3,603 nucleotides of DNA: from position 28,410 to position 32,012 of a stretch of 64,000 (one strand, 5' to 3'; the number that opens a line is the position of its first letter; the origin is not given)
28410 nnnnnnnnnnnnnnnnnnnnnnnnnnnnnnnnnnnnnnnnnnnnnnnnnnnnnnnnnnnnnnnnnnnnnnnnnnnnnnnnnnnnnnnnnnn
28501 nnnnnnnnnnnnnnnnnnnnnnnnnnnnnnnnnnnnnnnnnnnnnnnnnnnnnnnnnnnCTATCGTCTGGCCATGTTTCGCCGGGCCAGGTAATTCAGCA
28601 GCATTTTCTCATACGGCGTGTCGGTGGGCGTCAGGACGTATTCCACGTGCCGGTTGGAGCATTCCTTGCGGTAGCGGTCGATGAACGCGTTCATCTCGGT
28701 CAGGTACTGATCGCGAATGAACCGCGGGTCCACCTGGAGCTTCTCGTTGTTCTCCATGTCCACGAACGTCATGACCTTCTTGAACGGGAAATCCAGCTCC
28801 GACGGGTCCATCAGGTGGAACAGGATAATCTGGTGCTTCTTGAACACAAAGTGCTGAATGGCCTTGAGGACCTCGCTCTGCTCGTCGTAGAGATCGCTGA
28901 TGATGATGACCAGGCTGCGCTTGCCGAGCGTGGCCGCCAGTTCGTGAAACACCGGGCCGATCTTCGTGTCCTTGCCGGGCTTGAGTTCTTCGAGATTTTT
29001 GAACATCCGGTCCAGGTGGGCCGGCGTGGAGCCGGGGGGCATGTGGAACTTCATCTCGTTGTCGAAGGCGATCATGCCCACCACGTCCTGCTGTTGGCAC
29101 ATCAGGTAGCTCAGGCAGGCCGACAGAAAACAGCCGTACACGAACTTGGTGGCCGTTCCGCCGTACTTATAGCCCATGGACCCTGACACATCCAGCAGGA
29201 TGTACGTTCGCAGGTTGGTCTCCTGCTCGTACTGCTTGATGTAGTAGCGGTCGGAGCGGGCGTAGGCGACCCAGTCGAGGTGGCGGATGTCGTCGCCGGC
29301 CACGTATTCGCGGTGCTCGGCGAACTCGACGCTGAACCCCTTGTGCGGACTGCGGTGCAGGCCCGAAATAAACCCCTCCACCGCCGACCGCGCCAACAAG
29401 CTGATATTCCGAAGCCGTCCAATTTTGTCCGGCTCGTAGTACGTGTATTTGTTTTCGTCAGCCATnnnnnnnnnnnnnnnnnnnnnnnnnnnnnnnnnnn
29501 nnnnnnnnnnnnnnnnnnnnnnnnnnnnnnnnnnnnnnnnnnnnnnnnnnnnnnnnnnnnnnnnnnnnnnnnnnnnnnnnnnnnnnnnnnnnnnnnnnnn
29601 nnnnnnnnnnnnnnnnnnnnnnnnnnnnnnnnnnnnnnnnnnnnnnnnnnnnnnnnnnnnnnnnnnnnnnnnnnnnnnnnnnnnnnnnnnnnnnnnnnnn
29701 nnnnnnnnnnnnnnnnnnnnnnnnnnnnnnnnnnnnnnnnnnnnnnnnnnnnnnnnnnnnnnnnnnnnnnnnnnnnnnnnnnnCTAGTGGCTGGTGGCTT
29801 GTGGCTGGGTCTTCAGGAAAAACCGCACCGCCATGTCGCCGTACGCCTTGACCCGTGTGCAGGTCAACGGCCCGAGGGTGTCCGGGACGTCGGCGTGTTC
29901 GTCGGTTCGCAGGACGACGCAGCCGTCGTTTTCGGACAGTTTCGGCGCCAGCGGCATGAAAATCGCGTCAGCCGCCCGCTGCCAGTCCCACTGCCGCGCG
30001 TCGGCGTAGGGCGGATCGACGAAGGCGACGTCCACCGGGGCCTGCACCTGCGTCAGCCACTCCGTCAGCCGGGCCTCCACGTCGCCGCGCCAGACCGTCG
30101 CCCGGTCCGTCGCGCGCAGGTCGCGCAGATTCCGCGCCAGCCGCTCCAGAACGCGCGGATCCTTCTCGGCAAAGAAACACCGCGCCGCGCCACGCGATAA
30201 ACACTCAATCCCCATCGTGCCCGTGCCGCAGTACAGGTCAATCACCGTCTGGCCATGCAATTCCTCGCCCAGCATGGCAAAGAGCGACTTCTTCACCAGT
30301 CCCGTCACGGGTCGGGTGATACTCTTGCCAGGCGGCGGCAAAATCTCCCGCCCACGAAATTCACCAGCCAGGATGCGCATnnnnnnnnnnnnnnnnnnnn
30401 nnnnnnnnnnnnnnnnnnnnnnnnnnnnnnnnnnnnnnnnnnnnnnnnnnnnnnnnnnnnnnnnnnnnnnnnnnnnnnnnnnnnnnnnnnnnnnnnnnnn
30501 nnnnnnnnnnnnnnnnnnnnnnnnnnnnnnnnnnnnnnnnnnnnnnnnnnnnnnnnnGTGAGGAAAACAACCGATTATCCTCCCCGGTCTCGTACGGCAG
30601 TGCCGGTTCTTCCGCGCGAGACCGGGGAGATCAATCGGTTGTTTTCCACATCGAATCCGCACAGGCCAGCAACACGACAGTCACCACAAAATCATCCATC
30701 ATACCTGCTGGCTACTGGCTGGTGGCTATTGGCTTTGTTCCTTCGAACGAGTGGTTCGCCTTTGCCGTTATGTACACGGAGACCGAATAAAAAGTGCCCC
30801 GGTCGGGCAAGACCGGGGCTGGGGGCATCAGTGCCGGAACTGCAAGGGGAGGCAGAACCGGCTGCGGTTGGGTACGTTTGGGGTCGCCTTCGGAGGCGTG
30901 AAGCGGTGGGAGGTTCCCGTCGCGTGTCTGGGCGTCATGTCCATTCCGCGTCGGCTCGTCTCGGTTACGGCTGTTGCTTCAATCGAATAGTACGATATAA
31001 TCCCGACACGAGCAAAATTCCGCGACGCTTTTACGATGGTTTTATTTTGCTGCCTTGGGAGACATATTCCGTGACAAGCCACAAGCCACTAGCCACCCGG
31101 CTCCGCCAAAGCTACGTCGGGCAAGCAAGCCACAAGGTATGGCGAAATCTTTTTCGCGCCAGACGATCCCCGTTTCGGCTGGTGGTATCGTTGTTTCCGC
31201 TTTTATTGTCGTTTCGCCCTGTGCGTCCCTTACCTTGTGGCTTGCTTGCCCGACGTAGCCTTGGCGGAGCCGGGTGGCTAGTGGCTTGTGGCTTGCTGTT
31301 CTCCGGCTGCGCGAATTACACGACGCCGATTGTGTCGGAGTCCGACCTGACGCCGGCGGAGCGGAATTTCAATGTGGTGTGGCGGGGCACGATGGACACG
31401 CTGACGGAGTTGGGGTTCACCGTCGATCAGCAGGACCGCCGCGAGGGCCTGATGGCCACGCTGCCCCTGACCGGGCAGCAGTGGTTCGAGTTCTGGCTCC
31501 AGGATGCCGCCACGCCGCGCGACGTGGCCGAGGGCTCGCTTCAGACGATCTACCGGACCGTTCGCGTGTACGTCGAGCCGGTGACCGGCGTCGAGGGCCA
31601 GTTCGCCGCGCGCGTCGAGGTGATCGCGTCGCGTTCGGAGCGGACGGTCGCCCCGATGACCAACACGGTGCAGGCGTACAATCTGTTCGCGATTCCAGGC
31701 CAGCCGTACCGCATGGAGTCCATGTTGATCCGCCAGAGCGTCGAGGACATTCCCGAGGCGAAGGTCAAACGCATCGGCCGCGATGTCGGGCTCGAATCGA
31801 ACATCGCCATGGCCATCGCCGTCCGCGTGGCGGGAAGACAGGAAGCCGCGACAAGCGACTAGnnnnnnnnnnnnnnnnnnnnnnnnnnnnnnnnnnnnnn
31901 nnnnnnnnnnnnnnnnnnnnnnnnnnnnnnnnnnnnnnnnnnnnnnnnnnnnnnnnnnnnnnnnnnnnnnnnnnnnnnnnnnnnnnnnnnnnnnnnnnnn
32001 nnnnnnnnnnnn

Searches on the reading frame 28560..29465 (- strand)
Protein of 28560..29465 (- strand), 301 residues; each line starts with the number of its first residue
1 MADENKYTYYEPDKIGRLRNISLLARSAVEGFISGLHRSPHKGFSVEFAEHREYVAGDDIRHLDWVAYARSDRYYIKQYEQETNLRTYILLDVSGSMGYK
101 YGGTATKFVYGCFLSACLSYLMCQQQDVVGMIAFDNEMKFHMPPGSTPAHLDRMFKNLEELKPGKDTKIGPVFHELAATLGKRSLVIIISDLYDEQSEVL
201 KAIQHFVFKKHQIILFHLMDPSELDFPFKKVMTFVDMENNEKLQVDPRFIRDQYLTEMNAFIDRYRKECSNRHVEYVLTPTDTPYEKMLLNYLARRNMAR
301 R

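Call 11: search_protein_families(library=pfam, proteins=[window:28560-29465:-], max_evalue=0.001)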
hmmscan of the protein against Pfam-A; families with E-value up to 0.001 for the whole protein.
window:28560-29465:- (301 aa): 2 families
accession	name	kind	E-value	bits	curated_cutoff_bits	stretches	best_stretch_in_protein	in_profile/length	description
PF01882.25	DUF58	-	1e-43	149.5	23.4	1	50-258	1-210/216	Protein of unknown function DUF58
PF13519.12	VWA_2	-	1.6e-07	32.3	27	1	87-191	1-105/107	von Willebrand factor type A domain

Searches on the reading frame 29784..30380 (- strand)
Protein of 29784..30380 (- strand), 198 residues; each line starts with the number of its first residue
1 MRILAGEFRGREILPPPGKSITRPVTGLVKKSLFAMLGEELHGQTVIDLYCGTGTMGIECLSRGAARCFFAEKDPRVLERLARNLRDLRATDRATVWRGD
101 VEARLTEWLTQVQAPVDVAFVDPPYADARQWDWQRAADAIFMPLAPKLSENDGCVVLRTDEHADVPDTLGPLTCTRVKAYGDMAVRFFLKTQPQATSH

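Call 11: search_protein_families(library=pfam, proteins=[window:29784-30380:-], max_evalue=0.001)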
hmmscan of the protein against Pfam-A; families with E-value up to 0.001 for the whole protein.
window:29784-30380:- (198 aa): 2 families
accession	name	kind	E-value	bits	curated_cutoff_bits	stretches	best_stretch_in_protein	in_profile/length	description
PF03602.21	Cons_hypoth95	-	4.9e-39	134.3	24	1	1-188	1-181/182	Conserved hypothetical protein 95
PF05175.20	MTS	-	4.7e-05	23.5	23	1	35-166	25-147/170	Methyltransferase small domain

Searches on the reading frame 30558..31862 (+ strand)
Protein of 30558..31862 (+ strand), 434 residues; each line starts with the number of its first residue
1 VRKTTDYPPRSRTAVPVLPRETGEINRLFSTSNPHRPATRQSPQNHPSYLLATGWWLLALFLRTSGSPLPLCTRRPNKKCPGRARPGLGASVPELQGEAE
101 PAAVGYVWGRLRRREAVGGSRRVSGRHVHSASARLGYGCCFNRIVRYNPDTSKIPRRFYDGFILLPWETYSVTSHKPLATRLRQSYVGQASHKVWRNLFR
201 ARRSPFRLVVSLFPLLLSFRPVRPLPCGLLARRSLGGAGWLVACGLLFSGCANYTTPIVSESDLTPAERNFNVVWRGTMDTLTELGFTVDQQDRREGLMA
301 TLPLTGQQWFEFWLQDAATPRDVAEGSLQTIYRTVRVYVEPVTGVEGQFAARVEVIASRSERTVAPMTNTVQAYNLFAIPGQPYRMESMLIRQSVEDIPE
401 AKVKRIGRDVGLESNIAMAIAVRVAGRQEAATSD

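Call 11: search_protein_families(library=pfam, proteins=[window:30558-31862:+], max_evalue=0.001)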
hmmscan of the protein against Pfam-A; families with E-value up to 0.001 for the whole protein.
window:30558-31862:+ (434 aa): 1 family
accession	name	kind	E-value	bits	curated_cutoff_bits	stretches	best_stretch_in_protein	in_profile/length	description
PF06804.17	Lipoprotein_18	-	0.00053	19.5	25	1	265-316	223-276/323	NlpB/DapX lipoprotein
